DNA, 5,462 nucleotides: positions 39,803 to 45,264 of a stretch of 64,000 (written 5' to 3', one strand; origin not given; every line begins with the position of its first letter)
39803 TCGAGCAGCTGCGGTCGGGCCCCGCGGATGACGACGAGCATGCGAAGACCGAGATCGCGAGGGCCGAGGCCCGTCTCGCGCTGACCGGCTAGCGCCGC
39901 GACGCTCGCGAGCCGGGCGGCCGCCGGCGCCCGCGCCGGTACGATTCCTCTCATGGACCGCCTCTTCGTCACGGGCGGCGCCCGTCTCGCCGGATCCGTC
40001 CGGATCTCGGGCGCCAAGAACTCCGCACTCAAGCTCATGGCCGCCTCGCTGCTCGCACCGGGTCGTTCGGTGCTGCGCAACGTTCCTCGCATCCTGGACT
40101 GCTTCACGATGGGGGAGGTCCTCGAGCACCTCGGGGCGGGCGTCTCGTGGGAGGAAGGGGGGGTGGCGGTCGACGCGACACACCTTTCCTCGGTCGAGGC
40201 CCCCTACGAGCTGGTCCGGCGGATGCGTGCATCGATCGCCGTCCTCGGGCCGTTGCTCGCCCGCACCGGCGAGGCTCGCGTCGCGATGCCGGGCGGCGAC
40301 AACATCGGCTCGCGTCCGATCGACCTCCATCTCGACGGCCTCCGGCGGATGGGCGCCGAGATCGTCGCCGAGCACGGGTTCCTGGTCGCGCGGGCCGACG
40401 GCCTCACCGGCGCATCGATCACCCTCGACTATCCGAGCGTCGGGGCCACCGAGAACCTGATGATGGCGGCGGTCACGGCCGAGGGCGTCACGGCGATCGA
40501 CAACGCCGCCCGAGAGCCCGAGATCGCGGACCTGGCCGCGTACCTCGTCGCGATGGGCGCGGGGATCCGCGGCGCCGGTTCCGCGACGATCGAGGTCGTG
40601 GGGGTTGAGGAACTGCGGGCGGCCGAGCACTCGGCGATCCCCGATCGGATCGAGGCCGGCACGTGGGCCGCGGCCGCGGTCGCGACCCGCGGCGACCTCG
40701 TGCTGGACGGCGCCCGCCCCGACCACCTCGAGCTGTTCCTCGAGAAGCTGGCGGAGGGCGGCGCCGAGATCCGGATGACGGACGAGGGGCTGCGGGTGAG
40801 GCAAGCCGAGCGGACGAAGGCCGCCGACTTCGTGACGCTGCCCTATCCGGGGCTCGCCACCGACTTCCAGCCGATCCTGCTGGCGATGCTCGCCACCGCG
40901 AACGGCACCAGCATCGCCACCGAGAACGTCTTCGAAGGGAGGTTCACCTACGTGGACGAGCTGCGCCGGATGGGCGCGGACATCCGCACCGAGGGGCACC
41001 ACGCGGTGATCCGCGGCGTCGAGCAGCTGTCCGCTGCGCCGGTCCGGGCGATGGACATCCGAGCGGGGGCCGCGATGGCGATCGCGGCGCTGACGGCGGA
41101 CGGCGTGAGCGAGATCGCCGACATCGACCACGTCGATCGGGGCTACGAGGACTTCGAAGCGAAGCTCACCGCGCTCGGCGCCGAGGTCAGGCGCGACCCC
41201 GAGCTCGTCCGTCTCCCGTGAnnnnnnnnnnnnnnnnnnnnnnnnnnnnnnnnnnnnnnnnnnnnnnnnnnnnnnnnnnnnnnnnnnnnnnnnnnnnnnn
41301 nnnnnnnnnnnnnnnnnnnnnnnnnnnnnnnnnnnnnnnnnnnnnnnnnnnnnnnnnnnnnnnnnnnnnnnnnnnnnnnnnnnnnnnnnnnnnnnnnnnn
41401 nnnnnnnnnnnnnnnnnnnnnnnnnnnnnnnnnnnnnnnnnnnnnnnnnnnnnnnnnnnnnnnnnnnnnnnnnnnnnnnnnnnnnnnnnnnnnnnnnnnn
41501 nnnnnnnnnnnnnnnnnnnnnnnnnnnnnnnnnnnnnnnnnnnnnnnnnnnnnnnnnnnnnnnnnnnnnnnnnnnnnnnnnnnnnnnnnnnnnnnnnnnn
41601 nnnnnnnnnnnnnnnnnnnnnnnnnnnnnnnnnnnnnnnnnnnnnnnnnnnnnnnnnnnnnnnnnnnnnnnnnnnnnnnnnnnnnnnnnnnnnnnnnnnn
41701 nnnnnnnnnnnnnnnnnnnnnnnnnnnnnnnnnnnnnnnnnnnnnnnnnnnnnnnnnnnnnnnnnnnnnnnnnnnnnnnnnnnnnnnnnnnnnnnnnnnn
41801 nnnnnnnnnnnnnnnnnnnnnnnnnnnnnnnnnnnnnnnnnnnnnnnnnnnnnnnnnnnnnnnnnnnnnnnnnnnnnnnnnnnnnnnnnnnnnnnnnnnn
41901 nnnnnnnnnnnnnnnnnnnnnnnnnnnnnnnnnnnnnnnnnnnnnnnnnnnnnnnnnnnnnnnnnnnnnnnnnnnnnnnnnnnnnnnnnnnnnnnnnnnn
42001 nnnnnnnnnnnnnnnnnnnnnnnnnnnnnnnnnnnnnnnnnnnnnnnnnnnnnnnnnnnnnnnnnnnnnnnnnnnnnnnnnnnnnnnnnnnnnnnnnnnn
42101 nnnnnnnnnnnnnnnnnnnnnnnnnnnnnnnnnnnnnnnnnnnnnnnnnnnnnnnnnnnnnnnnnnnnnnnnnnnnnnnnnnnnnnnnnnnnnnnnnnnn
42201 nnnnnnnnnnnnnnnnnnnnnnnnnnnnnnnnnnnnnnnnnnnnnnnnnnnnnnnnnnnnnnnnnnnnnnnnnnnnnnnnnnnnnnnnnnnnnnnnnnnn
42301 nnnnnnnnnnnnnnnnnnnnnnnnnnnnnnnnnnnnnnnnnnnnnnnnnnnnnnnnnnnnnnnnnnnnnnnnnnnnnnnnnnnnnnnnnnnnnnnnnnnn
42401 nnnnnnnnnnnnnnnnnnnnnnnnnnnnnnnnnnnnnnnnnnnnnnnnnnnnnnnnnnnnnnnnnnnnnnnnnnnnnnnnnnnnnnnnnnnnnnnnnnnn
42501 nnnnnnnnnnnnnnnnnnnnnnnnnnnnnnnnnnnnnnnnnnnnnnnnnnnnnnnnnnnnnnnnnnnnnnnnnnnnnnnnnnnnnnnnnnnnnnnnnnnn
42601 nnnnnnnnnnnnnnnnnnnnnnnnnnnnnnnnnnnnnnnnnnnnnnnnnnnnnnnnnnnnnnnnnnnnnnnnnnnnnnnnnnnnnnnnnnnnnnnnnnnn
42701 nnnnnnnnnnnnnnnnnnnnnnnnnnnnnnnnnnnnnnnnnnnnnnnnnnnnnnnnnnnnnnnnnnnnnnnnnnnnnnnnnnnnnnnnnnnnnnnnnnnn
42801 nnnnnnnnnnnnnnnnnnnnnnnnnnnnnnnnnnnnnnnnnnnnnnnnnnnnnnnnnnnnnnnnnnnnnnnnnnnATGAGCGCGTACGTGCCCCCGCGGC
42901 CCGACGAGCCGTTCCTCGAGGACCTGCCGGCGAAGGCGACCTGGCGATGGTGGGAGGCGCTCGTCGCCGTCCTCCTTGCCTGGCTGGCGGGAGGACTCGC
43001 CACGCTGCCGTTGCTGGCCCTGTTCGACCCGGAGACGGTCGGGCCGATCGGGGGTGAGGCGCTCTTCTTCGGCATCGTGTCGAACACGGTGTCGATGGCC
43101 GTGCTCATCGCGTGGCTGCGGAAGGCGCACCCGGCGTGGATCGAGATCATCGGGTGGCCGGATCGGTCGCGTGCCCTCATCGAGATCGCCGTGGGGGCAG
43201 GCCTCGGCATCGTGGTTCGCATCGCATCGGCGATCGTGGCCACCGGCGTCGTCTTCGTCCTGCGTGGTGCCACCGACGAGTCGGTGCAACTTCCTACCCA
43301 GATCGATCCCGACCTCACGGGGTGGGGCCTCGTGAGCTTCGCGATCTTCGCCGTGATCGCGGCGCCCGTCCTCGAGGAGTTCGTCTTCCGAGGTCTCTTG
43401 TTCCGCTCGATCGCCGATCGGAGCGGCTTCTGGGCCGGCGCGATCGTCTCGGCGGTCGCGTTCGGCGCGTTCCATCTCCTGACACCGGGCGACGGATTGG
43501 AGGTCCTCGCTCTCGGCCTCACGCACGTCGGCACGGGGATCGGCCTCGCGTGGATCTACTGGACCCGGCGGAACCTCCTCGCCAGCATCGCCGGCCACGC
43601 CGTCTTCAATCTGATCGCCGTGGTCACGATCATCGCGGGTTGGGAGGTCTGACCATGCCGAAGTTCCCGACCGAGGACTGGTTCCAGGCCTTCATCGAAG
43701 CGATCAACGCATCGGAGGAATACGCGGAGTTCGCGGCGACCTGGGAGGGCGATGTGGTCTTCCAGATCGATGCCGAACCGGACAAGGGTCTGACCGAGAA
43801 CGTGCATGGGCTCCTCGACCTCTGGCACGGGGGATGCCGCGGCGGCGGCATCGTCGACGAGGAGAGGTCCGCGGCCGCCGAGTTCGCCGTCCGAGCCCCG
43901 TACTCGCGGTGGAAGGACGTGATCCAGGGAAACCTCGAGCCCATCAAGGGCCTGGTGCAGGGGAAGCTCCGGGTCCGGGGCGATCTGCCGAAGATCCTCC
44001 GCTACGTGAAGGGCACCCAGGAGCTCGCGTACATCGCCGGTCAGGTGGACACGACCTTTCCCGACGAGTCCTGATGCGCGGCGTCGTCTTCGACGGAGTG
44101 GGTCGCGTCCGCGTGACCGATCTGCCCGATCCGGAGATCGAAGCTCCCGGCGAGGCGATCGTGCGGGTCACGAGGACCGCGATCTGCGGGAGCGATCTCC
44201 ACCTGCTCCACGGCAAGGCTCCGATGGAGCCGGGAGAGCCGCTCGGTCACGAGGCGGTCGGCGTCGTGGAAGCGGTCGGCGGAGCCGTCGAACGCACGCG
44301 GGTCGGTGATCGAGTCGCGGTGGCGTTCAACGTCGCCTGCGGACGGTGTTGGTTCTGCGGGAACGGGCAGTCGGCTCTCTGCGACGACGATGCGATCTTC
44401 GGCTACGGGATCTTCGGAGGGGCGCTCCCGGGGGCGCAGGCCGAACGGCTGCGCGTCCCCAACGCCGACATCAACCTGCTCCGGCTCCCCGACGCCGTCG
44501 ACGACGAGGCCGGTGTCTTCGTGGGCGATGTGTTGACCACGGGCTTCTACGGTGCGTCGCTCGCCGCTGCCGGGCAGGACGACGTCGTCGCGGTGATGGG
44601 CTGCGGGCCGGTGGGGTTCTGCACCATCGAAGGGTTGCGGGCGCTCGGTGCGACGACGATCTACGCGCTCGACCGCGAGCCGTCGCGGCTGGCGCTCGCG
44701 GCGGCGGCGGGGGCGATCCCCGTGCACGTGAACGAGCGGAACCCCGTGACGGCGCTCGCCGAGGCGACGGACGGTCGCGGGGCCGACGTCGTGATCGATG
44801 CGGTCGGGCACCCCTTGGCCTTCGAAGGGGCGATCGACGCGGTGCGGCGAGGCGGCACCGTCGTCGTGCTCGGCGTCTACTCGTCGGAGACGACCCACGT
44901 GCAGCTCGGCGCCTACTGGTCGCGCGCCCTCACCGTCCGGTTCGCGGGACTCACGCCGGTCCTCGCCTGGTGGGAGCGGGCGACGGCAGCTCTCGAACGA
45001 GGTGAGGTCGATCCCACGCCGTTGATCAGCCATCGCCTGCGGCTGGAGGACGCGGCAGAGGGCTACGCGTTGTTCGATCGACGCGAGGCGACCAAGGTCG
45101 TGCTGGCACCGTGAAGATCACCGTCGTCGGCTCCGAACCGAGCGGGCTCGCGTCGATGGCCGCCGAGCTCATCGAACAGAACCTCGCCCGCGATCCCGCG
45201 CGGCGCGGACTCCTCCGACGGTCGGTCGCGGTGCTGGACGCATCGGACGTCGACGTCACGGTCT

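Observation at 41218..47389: Nine-gene translationally coupled run after murA, pairing two intramembrane proteases (CPBP and PrsW) with SCP2 lipid-binding proteins, an ADH and uncharacterised membrane proteins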

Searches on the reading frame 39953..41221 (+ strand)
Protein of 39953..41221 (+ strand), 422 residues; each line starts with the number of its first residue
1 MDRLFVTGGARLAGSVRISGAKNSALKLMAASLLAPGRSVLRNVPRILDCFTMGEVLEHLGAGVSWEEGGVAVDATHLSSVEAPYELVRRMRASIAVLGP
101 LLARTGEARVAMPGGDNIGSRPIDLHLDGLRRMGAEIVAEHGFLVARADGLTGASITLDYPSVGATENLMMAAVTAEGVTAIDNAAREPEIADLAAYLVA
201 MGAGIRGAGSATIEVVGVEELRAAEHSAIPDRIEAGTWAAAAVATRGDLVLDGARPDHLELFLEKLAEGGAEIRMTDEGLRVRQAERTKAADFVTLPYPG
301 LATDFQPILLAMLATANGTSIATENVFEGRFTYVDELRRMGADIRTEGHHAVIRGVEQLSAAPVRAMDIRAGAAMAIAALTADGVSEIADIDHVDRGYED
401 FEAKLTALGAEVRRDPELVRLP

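Call 5: search_protein_families(library=pfam, proteins=[window:39953-41221:+], max_evalue=0.01)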
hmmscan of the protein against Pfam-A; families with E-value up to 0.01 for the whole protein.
window:39953-41221:+ (422 aa): 1 family
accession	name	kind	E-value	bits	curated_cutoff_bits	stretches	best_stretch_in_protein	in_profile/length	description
PF00275.25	EPSP_synthase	-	1.3e-101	340.8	22.8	1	6-405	1-417/417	EPSP synthase (3-phosphoshikimate 1-carboxyvinyltransferase)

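Call 6: search_protein_families(library=ncbifam, proteins=[window:39953-41221:+], max_evalue=0.01)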
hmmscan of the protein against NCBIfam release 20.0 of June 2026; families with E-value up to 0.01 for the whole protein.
window:39953-41221:+ (422 aa): 6 families
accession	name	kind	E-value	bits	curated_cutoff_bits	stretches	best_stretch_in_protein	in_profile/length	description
NF006873.0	PRK09369.1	subfamily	3.7e-168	559.5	297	1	1-414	1-416/419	UDP-N-acetylglucosamine 1-carboxyvinyltransferase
TIGR01072.1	murA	equivalog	3.2e-161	536.8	392.7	1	1-414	1-416/416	UDP-N-acetylglucosamine 1-carboxyvinyltransferase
NF009470.0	PRK12830.1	equivalog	5.7e-139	463.4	552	1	1-414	1-414/417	UDP-N-acetylglucosamine 1-carboxyvinyltransferase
TIGR01356.1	aroA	equivalog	3.9e-24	85.2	287.25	1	14-410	1-414/415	3-phosphoshikimate 1-carboxyvinyltransferase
NF011381.1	PRK14806.1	equivalog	3.2e-11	42.2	902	1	6-412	306-730/733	bifunctional prephenate dehydrogenase/3-phosphoshikimate 1-carboxyvinyltransferase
NF008816.0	PRK11860.1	equivalog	0.00023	19.4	943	0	12-140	15-145/662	bifunctional 3-phosphoshikimate 1-carboxyvinyltransferase/cytidylate kinase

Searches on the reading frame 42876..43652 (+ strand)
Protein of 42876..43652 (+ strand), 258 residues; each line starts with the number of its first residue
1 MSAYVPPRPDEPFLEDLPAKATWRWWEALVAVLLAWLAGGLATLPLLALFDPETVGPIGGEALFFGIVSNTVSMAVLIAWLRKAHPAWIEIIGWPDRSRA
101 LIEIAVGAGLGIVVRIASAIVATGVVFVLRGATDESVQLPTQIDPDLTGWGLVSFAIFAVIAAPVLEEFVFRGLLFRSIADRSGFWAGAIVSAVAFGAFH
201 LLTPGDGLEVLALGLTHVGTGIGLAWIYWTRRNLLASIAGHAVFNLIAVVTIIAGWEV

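Call 5: search_protein_families(library=pfam, proteins=[window:42876-43652:+], max_evalue=0.01)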
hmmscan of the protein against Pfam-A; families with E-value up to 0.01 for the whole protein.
window:42876-43652:+ (258 aa): 1 family
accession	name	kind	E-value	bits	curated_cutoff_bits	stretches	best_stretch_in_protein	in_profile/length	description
PF02517.21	Rce1-like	-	1.1e-17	64.5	22.4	1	151-247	3-93/93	Type II CAAX prenyl endopeptidase Rce1-like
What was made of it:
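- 42876..43652 (+): g2, CPBP (Rce1-like) glutamic intramembrane protease, 258 aa; two divergent allele classes among close relatives. PF02517 E 1e-17 (call 5).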

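Call 6: search_protein_families(library=ncbifam, proteins=[window:42876-43652:+], max_evalue=0.01)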
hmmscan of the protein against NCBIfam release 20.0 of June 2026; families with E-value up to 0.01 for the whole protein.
window:42876-43652:+ (258 aa): 7 families
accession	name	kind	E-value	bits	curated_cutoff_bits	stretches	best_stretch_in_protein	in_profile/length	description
NF041647.1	ABC_perm_CPBP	equivalog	8e-14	51.3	435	1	74-251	467-633/636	ABC transporter permease subunit/CPBP intramembrane protease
NF033192.3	CPBP_JDVT_MrtJ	equivalog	1.4e-09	38.5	75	1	159-249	4-96/98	JDVT-CTERM system glutamic-type intramembrane protease MrtJ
NF040589.1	CPBP_Synerg_MrtS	equivalog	1.3e-06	28.7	130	1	121-249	41-164/170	Synerg-CTERM system glutamic-type intramembrane protease MrtS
TIGR03008.1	pepcterm_CAAX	equivalog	5.1e-05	23.2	81.05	1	104-254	70-215/222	CAAX prenyl protease-related protein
NF052640.1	CPBP_M949_0222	equivalog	0.00021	21.2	220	0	157-175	61-79/213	M949_0222 family glutamic-type intramembrane endopeptidase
NF046050.1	CPBP_fam_MroQ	equivalog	0.00026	20.5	270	1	155-251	129-223/243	intramembrane glutamic endopeptidase MroQ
NF050068.1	Rv0804_CPBP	equivalog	0.0074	15.9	200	0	109-250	58-191/197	Rv0804 family intramembrane glutamic endopeptidase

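Call 74: search_protein_families(library=padloc, proteins=[window:42876-43652:+], max_evalue=0.01)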
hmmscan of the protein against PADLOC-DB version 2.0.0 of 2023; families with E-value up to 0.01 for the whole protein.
window:42876-43652:+ (258 aa): 0 families

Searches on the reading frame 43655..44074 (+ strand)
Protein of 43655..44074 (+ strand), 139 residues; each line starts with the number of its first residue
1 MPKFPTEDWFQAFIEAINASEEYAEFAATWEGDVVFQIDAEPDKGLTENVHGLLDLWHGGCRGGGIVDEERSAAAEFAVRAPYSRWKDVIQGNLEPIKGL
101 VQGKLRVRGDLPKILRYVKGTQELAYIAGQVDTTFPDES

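Call 5: search_protein_families(library=pfam, proteins=[window:43655-44074:+], max_evalue=0.01)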
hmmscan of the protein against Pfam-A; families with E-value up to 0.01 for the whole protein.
window:43655-44074:+ (139 aa): 1 family
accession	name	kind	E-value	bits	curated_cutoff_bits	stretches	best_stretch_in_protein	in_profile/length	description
PF02036.22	SCP2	-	1.9e-08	35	21.3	1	20-116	9-95/101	SCP-2 sterol transfer family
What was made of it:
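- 43655..44074 (+): g3, cytosolic SCP2 protein, 139 aa. PF02036 E 2e-8 (call 5).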

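Call 6: search_protein_families(library=ncbifam, proteins=[window:43655-44074:+], max_evalue=0.01)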
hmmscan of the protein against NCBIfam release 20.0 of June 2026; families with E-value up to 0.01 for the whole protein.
window:43655-44074:+ (139 aa): 0 families

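Call 70: search_solved_structures(query=window:43655-44074:+, max_evalue=1)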
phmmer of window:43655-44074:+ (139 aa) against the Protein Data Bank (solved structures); distinct sequences matched with E-value up to 1: 8.
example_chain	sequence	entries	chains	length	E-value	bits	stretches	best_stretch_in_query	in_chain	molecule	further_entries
1wfr_A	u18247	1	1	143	3.3e-26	95.1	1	6-132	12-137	Hypothetical Protein TT1886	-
2cx7_A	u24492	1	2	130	4.8e-26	94.6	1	6-131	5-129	Sterol carrier protein 2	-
3cnu_A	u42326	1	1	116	3.9e-05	26.8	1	17-116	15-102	Predicted coding region AF_1534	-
3bn8_A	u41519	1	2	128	0.00022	24.3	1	73-116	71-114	Putative sterol carrier protein 2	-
9xzt_A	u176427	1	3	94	0.38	13.9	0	3-46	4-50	BBn6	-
4uei_A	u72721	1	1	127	0.7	13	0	87-116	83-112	STEROL CARRIER PROTEIN 2/3-OXOACYL-COA THIOLASE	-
1xke_A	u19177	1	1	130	0.72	13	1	77-115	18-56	Ran-binding protein 2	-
7mnx_B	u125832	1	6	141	0.9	12.6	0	77-115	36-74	E3 SUMO-protein ligase RanBP2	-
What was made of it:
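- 43655..44074 (+): Best solved relative is Thermus thermophilus SCP2 (1wfr/2cx7), E 3e-26 (call 70).
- On SCP2 sterol-transfer family (PF02036): g3: T. thermophilus SCP2 structures match at E 3e-26 (call 70).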

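Call 74: search_protein_families(library=padloc, proteins=[window:43655-44074:+], max_evalue=0.01)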
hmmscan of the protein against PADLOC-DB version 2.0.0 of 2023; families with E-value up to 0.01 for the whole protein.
window:43655-44074:+ (139 aa): 0 families

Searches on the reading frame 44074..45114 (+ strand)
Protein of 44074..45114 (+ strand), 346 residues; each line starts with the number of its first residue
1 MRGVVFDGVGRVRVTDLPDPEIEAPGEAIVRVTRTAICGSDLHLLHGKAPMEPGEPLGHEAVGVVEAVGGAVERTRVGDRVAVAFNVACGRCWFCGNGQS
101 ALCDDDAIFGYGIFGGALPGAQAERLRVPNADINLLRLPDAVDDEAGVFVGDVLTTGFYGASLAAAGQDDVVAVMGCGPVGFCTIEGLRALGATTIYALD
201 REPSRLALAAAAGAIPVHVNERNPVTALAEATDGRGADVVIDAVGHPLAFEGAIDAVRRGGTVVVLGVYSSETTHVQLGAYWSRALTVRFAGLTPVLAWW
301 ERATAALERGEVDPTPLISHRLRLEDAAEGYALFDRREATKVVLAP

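Call 5: search_protein_families(library=pfam, proteins=[window:44074-45114:+], max_evalue=0.01)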
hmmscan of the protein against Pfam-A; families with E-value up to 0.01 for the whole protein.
window:44074-45114:+ (346 aa): 5 families
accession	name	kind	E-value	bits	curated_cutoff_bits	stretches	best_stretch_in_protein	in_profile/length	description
PF08240.17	ADH_N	-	3.6e-24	85.4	23.5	1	25-138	2-102/104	Alcohol dehydrogenase GroES-like domain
PF00107.32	ADH_zinc_N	-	3e-22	79.4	31.8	1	179-289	1-110/129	Zinc-binding dehydrogenase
PF16912.11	Glu_dehyd_C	-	4.4e-11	43.1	34.9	1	169-331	31-198/211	Glucose dehydrogenase C-terminus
PF13602.12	ADH_zinc_N_2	-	3.7e-07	31.6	27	1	226-343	12-133/134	Zinc-binding dehydrogenase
PF02254.24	TrkA_N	-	0.0035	18.1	23.8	0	172-242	1-68/116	TrkA-N domain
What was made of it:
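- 44074..45114 (+): g4, zinc-dependent medium-chain alcohol dehydrogenase, 346 aa. PF08240 and PF00107 (call 5).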

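Call 6: search_protein_families(library=ncbifam, proteins=[window:44074-45114:+], max_evalue=0.01)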
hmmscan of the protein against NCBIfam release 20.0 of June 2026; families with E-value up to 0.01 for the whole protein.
window:44074-45114:+ (346 aa): 23 families
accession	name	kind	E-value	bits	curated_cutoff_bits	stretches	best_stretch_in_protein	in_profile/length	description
TIGR00692.1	tdh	equivalog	4.7e-48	164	458.35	1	12-345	11-339/340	L-threonine 3-dehydrogenase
NF003808.0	PRK05396.1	equivalog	4.7e-48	163.8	380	1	13-345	14-339/341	L-threonine 3-dehydrogenase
TIGR02819.1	fdhA_non_GSH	equivalog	1.4e-44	152.3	636.95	1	2-252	4-273/397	formaldehyde dehydrogenase, glutathione-independent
NF041097.1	keto_inos_dh_IolM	equivalog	9.2e-43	146.3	450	1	11-344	39-387/389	scyllo-inosose 3-dehydrogenase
NF007489.0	PRK10083.1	equivalog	1.2e-42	146.1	376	1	1-344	1-335/339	Zn-dependent oxidoreductase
TIGR03366.1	HpnZ_proposed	hypoth_equivalog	3.4e-37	128.3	328.1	1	24-270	4-256/315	putative phosphonate catabolism associated alcohol dehydrogenase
TIGR03989.1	Rxyl_3153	subfamily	4.7e-34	118.2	440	2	25-109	26-111/370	NDMA-dependent alcohol dehydrogenase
TIGR03451.1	mycoS_dep_FDH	equivalog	5e-34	117.7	512.9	1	17-274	21-283/358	S-(hydroxymethyl)mycothiol dehydrogenase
NF007642.0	PRK10309.1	equivalog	3.8e-32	111.8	550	1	1-336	1-335/347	galactitol-1-phosphate 5-dehydrogenase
NF010344.0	PRK13771.1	subfamily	4.2e-31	108.2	349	1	1-281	1-270/334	putative alcohol dehydrogenase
NF006940.0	PRK09422.1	equivalog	3.6e-30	105.1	344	1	2-270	2-263/338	alcohol dehydrogenase AdhP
NF007375.0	PRK09880.1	equivalog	3.7e-30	104.9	469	1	27-344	29-341/344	L-idonate 5-dehydrogenase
NF041172.1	AcrlCoa_red_Thmprot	equivalog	1.2e-29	103.3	500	1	1-344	1-332/334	acryloyl-CoA reductase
TIGR02818.1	adh_III_F_hyde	equivalog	4.1e-23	82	543.95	2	22-104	23-106/368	S-(hydroxymethyl)glutathione dehydrogenase/class III alcohol dehydrogenase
TIGR03201.1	dearomat_had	equivalog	1.3e-18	67.2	338.65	1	17-223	16-219/349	6-hydroxycyclohex-1-ene-1-carbonyl-CoA dehydrogenase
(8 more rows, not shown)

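Call 69: search_solved_structures(query=window:44074-45114:+, max_evalue=1e-20)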
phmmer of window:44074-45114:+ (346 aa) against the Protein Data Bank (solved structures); distinct sequences matched with E-value up to 1e-20: 71 (the best 60 are shown).
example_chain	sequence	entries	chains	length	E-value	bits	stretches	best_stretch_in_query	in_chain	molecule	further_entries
4cpd_A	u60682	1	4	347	2.6e-81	276.7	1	1-344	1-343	ALCOHOL DEHYDROGENASE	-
5yln_A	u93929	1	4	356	1.8e-55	191.7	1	10-337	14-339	Alcohol dehydrogenase, zinc-containing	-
2dph_A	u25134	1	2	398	1.3e-39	139.5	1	2-346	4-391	Formaldehyde dismutase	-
4jlw_A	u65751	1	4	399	6e-39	137.4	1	2-252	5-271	Glutathione-independent formaldehyde dehydrogenase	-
1kol_A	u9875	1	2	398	5.9e-38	134.1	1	2-253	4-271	formaldehyde dehydrogenase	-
2dfv_A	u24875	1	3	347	8.9e-35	123.6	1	15-342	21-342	Probable L-threonine 3-dehydrogenase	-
2d8a_A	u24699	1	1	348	9e-35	123.6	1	15-342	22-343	Probable L-threonine 3-dehydrogenase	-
3gfb_A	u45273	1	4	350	2.1e-33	119.2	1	16-344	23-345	L-threonine 3-dehydrogenase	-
1y9a_A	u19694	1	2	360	2.8e-33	118.7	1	1-333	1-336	NADP-dependent alcohol dehydrogenase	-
2oui_A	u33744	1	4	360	3.7e-33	118.3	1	1-333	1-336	NADP-dependent alcohol dehydrogenase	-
2dq4_A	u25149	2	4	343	7.9e-33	117.2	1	14-346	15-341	L-threonine 3-dehydrogenase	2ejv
4ilk_A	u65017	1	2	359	3.2e-32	115.2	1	18-344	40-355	Starvation sensing protein rspB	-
3fpc_A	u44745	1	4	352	8.5e-32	113.8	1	2-329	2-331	NADP-dependent alcohol dehydrogenase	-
1rjw_A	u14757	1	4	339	2.4e-31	112.4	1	13-271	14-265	Alcohol dehydrogenase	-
5kia_A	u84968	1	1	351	3.8e-31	111.7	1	14-344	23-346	L-threonine 3-dehydrogenase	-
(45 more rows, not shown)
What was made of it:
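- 44074..45114 (+): Best solved relative is the alcohol dehydrogenase 4cpd, E 3e-81 (call 69).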

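Call 74: search_protein_families(library=padloc, proteins=[window:44074-45114:+], max_evalue=0.01)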
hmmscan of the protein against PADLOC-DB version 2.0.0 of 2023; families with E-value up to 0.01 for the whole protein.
window:44074-45114:+ (346 aa): 0 families
